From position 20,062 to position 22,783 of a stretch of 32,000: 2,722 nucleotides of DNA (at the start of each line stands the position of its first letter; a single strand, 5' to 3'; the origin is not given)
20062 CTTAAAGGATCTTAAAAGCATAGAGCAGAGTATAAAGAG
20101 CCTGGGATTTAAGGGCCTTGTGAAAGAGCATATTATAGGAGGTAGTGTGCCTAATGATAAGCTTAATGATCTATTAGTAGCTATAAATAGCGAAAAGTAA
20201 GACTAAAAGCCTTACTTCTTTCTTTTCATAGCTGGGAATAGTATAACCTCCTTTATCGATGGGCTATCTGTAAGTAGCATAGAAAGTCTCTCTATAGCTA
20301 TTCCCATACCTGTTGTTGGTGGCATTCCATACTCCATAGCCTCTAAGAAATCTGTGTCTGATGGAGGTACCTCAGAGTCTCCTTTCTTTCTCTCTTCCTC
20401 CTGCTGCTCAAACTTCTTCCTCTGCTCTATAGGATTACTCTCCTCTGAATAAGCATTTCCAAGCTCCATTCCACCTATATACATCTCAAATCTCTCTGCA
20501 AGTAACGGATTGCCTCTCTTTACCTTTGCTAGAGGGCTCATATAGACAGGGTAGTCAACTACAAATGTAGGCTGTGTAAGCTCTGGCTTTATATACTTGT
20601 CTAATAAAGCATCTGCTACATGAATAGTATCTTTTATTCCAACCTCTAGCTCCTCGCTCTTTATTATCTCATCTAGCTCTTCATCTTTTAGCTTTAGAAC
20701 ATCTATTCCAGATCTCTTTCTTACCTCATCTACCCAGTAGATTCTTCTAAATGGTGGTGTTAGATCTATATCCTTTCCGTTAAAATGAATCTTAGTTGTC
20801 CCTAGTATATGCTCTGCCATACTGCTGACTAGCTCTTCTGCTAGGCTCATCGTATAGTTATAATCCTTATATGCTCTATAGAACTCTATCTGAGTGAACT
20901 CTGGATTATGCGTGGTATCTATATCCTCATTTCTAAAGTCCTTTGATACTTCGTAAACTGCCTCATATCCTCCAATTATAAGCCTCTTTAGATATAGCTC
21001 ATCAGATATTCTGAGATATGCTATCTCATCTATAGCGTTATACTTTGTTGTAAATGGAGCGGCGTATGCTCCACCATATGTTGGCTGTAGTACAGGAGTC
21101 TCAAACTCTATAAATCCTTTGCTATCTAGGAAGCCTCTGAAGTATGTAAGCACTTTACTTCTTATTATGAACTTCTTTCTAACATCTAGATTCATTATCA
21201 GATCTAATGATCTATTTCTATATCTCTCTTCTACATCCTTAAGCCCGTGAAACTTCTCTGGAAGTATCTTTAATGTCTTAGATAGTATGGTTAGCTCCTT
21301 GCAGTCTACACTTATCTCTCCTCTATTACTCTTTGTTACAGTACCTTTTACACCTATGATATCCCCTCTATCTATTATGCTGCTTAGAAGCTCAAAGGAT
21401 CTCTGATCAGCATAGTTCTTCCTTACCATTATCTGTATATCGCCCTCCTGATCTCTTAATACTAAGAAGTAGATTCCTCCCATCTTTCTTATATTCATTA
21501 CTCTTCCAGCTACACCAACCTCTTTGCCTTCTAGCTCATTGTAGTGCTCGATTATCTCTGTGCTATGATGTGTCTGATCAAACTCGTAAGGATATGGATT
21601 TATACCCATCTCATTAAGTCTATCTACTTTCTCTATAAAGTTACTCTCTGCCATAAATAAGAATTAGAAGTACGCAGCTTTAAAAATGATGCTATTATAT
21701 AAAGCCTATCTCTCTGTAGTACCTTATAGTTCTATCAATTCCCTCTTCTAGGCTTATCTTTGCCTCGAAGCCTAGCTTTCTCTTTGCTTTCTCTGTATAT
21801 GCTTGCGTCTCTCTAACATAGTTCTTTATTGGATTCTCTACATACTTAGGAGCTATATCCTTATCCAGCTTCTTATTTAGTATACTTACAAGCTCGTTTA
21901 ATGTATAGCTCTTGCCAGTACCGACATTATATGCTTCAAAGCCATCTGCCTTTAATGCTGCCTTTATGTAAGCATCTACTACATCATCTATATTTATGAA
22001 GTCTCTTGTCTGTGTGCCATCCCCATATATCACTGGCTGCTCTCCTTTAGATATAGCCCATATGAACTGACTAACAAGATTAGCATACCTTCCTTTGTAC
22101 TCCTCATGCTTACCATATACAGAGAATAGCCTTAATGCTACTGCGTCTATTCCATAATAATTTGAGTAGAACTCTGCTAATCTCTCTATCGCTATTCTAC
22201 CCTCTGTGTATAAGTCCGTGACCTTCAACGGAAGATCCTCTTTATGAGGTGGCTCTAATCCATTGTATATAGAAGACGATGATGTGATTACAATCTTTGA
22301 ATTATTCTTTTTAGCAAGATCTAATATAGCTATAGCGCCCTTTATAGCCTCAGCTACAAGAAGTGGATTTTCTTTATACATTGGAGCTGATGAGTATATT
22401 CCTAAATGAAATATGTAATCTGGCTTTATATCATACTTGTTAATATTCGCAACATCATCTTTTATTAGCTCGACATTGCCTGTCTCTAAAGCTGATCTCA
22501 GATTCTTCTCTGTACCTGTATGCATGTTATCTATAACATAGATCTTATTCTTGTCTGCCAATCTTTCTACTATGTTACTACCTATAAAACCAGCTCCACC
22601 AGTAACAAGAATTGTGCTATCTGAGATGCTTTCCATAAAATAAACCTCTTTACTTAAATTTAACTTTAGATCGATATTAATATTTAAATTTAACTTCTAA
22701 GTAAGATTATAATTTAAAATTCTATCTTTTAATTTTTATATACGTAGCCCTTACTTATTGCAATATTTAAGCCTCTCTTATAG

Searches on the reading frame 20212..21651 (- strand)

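Call 11: search_protein_families(library=pfam, proteins=[window:20212-21651:-], max_evalue=0.01)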
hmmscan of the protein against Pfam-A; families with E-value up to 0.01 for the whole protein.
window:20212-21651:- (479 aa): 4 families
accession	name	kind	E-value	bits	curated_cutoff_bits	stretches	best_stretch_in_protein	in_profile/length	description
PF00152.25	tRNA-synt_2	-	8.8e-85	284.9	25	1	140-475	2-307/308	tRNA synthetases class II (D, K and N)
PF01336.31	tRNA_anti-codon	-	5.5e-17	61.9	27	1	47-123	3-75/75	OB-fold nucleic acid binding domain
PF01409.25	tRNA-synt_2d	-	5.6e-07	29.7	19.8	1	236-293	109-165/246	tRNA synthetases class II core domain (F)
PF13742.12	tRNA_anti_2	-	0.00038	21.1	27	1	43-119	20-93/95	OB-fold nucleic acid binding domain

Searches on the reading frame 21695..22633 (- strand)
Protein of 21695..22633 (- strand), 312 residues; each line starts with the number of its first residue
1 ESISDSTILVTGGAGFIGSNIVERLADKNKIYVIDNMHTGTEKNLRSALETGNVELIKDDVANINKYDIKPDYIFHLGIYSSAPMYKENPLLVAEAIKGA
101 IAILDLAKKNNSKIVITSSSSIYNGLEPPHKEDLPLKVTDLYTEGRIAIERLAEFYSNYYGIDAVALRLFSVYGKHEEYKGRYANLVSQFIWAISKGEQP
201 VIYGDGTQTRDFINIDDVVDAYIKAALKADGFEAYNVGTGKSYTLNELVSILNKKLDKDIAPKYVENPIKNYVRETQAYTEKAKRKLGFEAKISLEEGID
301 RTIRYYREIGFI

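Call 11: search_protein_families(library=pfam, proteins=[window:21695-22633:-], max_evalue=0.01)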
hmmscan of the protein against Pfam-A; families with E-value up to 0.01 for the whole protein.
window:21695-22633:- (312 aa): 7 families
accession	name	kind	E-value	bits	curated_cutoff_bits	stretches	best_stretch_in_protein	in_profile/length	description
PF01370.27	Epimerase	-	2.1e-44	152.2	20.9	1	8-238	1-240/240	NAD dependent epimerase/dehydratase family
PF16363.11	GDP_Man_Dehyd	-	1.3e-38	133.8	27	1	9-301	1-331/332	GDP-mannose 4,6 dehydratase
PF01073.25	3Beta_HSD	-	7.2e-10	38.8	22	1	9-228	1-231/280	3-beta hydroxysteroid dehydrogenase/isomerase family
PF02719.21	Polysacc_synt_2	-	1.9e-08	34.3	20.2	1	8-119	1-127/293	Polysaccharide biosynthesis protein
PF05368.20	NmrA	-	1.3e-06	28.6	27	1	5-100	2-70/298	NmrA-like family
PF07993.18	NAD_binding_4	-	3.5e-06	26.8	20.1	0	10-46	1-39/258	Male sterility protein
PF04321.23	RmlD_sub_bind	-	0.00011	21.8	27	1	7-178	2-157/287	RmlD substrate binding domain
